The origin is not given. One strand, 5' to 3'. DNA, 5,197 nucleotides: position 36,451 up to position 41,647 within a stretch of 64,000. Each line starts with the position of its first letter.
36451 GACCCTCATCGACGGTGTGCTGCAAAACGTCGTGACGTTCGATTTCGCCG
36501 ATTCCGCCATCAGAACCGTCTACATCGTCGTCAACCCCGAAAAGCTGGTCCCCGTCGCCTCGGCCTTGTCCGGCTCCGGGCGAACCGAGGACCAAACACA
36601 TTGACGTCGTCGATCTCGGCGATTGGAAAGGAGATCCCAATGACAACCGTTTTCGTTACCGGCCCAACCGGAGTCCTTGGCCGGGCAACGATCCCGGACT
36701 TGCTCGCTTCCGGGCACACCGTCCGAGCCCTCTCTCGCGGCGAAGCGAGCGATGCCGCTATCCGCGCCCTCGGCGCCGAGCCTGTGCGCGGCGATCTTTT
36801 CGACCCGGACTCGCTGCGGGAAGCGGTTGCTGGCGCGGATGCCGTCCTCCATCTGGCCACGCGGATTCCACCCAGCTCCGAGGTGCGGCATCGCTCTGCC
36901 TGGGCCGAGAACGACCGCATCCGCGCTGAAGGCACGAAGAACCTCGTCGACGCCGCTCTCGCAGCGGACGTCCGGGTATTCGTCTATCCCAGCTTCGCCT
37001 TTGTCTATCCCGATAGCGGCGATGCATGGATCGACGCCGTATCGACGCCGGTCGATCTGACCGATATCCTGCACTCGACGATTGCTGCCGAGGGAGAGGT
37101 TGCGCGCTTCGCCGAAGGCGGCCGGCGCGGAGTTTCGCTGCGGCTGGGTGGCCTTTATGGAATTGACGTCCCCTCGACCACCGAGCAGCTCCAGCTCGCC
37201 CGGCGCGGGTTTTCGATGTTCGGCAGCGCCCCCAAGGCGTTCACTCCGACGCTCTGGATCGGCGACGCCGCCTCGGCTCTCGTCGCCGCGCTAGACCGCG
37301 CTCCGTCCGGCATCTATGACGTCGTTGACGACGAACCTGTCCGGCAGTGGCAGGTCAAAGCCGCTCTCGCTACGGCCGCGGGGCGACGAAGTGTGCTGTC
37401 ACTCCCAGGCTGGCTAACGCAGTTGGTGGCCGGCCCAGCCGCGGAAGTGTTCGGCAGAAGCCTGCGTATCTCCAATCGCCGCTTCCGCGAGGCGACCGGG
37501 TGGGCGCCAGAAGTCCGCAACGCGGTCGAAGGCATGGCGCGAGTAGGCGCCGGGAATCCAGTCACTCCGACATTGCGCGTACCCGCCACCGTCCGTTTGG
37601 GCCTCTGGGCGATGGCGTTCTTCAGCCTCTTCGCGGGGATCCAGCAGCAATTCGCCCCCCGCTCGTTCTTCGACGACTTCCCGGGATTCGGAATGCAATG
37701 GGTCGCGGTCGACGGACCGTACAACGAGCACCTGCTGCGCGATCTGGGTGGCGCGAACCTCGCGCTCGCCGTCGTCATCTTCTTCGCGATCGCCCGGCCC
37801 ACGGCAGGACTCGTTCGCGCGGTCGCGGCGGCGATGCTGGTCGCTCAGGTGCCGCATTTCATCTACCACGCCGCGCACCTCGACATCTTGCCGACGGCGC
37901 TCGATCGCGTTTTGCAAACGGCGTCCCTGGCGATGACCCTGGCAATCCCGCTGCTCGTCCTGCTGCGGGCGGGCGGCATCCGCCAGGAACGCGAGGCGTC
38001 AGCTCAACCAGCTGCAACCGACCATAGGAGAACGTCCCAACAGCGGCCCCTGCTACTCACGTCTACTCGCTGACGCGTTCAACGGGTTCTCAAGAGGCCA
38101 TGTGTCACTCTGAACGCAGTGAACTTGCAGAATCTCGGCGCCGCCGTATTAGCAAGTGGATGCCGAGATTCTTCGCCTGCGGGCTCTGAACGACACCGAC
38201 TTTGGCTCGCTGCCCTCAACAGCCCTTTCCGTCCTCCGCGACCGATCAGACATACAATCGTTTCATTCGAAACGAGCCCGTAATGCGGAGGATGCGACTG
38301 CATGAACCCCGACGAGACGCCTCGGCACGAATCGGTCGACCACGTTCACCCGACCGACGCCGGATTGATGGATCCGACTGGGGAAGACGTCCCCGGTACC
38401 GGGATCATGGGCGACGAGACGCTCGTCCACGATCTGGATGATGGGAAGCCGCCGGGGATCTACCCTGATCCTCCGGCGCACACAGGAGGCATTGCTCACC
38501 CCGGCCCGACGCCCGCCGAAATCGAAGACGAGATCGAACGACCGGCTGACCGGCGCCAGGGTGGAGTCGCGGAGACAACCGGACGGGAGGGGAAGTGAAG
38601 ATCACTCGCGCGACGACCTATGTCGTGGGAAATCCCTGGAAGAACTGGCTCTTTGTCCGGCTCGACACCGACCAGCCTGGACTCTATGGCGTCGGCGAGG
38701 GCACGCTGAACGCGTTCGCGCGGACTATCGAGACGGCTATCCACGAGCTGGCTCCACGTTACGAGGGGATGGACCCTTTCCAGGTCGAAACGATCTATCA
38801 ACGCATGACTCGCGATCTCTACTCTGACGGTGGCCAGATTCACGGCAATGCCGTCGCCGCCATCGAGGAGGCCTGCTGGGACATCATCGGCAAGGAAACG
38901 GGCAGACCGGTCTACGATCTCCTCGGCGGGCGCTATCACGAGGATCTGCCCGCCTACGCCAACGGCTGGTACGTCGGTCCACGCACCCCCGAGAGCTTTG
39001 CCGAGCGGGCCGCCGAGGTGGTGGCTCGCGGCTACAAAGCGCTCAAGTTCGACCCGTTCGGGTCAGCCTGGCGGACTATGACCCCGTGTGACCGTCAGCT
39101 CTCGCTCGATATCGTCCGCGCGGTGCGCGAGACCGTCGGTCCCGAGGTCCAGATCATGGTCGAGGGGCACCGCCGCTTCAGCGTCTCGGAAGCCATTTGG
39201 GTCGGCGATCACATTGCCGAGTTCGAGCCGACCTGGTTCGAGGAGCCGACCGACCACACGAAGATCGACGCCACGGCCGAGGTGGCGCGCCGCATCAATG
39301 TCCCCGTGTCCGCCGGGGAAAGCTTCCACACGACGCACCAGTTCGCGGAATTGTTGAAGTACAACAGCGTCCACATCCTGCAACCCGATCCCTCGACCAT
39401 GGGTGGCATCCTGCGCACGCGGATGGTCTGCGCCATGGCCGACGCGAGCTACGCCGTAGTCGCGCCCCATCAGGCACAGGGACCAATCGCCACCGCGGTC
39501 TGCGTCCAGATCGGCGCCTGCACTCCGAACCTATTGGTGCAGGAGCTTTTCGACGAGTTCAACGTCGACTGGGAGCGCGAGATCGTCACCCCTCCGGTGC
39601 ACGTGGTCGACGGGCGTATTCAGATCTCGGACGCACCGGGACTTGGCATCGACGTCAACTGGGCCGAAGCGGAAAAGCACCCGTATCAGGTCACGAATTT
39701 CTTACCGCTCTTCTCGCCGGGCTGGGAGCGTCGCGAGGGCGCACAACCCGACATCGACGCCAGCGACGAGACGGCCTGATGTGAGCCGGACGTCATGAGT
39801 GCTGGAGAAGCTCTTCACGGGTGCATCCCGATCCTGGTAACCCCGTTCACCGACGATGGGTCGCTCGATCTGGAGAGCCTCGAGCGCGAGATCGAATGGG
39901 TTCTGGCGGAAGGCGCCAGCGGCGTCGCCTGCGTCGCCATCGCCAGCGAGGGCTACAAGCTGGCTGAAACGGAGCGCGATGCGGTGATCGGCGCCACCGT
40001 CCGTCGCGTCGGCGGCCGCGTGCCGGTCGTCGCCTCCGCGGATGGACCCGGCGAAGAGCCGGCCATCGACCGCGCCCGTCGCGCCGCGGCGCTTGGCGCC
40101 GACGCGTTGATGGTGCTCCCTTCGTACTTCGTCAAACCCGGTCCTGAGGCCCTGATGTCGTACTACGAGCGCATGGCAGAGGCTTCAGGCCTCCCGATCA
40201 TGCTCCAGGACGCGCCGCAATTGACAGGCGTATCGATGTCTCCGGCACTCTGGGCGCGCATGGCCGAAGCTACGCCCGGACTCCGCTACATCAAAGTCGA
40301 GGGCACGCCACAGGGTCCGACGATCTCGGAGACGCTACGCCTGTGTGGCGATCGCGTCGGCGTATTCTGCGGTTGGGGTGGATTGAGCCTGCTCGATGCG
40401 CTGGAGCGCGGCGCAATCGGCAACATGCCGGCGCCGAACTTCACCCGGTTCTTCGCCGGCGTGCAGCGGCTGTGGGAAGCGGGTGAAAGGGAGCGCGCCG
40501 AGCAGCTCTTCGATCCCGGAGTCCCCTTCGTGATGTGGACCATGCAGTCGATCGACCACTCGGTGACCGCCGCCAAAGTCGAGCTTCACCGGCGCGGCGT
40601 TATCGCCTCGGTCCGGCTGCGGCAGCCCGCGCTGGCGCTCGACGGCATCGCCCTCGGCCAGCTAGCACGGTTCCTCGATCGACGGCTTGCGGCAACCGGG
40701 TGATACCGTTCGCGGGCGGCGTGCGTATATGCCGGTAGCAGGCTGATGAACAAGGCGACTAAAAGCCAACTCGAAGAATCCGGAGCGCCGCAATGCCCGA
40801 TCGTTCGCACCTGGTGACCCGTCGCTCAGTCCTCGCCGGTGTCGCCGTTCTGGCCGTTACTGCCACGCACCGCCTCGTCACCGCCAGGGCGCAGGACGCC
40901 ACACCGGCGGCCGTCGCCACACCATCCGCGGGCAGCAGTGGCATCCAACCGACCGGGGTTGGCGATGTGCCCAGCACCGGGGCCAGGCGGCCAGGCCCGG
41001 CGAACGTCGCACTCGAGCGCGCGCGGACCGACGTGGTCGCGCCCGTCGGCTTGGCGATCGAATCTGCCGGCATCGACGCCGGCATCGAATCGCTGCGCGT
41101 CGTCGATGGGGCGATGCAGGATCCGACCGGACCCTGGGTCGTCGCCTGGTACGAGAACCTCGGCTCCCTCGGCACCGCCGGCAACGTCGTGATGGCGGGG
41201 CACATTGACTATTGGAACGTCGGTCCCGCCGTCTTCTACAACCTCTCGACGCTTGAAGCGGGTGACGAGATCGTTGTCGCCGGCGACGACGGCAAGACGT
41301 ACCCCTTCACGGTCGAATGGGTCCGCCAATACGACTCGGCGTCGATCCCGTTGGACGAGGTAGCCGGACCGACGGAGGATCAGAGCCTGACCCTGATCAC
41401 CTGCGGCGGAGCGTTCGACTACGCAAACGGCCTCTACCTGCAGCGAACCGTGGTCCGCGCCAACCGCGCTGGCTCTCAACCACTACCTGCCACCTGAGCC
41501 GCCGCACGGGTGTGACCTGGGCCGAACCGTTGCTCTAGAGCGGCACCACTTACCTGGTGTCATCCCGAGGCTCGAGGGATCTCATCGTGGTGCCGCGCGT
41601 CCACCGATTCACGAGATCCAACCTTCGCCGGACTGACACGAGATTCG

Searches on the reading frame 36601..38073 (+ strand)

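Call 35: search_protein_families(library=pfam, proteins=[window:36601-38073:+], max_evalue=1e-8)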
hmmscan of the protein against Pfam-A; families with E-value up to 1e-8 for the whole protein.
window:36601-38073:+ (490 aa): 4 families
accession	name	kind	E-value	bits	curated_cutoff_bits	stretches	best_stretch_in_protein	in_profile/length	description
PF01370.27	Epimerase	-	4.3e-18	66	20.9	1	17-233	1-227/240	NAD dependent epimerase/dehydratase family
PF13460.12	NAD_binding_10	-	1.1e-17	65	27.2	1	21-143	1-112/184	NAD(P)H-binding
PF05368.20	NmrA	-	2.3e-14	54.1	27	1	15-133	3-108/298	NmrA-like family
PF01073.25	3Beta_HSD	-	1.6e-12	47.5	22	1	19-135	2-119/280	3-beta hydroxysteroid dehydrogenase/isomerase family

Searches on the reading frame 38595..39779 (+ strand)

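Call 35: search_protein_families(library=pfam, proteins=[window:38595-39779:+], max_evalue=1e-8)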
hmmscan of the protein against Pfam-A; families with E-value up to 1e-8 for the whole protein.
window:38595-39779:+ (394 aa): 2 families
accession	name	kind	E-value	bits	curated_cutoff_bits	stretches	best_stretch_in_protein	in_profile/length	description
PF13378.12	MR_MLE_C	-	4.5e-62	210.1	29.4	1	135-356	2-217/219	Enolase C-terminal domain-like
PF02746.21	MR_MLE_N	-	5.2e-14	52.9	22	1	19-111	29-117/117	Mandelate racemase / muconate lactonizing enzyme, N-terminal domain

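Call 75: search_protein_families(library=ncbifam, proteins=[window:38595-39779:+], max_evalue=1e-20)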
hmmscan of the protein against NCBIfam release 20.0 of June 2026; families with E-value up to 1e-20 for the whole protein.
window:38595-39779:+ (394 aa): 9 families
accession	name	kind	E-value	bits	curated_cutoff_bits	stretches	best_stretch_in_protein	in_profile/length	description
NF040790.2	glucon_galact_dh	equivalog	4.9e-89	298.9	750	1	15-368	21-375/390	bifunctional D-gluconate/D-galactonate dehydratase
NF010624.0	PRK14017.1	equivalog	3.1e-75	253.6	311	1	1-368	1-366/382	galactonate dehydratase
NF043051.1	ManoateDhtManD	equivalog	1.9e-50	171.9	550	2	172-371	193-391/403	D-mannonate dehydratase ManD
NF011654.0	PRK15072.1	subfamily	7.4e-46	156.8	430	2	171-371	193-392/404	D-galactonate dehydratase family protein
NF047820.1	TalGalacDh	equivalog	1.3e-33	116.5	500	1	19-354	39-356/371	L-talarate/galactarate dehydratase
NF040866.1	AraD_Arch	equivalog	2.7e-33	115.5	650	1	34-355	49-362/372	arabinonate dehydratase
NF011968.0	PRK15440.1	equivalog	1.5e-26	93.2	393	1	56-365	94-394/395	L-rhamnonate dehydratase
NF043002.1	HProlDhtase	equivalog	2e-26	92.7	500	1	33-355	53-355/366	cis-3-hydroxy-L-proline dehydratase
TIGR02534.1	mucon_cyclo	subfamily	3.5e-25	88.8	334.95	1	52-359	70-362/368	muconate/chloromuconate family cycloisomerase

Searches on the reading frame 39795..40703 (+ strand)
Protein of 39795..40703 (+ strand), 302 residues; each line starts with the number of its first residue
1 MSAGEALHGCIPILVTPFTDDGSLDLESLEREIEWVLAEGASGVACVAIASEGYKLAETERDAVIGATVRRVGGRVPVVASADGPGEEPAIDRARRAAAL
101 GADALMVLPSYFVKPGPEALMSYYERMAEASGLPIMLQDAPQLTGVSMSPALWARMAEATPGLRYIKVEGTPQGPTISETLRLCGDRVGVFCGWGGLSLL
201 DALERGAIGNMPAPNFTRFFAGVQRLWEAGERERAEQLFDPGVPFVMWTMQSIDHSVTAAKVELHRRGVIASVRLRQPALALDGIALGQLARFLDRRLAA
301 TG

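Call 35: search_protein_families(library=pfam, proteins=[window:39795-40703:+], max_evalue=1e-8)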
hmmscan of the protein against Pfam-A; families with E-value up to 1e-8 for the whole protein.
window:39795-40703:+ (302 aa): 1 family
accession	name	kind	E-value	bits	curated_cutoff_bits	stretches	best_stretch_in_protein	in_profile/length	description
PF00701.28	DHDPS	-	8.6e-38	130.1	22.1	1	7-285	2-277/289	Dihydrodipicolinate synthetase family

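Call 75: search_protein_families(library=ncbifam, proteins=[window:39795-40703:+], max_evalue=1e-20)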
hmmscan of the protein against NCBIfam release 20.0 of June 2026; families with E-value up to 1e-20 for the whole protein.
window:39795-40703:+ (302 aa): 3 families
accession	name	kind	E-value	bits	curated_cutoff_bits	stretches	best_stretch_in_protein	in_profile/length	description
TIGR00674.1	dapA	equivalog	9.5e-29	100.1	206.15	1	11-209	3-198/286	4-hydroxy-tetrahydrodipicolinate synthase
TIGR02313.1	HpaI-NOT-DapA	exception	9.3e-28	96.8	396.7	1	7-238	1-233/294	2,4-dihydroxyhept-2-ene-1,7-dioic acid aldolase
NF002958.0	PRK03620.1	subfamily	1.1e-23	83.5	278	1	8-138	12-141/307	5-dehydro-4-deoxyglucarate dehydratase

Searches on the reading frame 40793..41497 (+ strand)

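Call 35: search_protein_families(library=pfam, proteins=[window:40793-41497:+], max_evalue=1e-8)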
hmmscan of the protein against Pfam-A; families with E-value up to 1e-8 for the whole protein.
window:40793-41497:+ (234 aa): 1 family
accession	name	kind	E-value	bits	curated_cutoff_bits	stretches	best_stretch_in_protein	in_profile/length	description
PF04203.18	Sortase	-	4e-21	75.5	26.6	1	89-225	3-124/125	Sortase domain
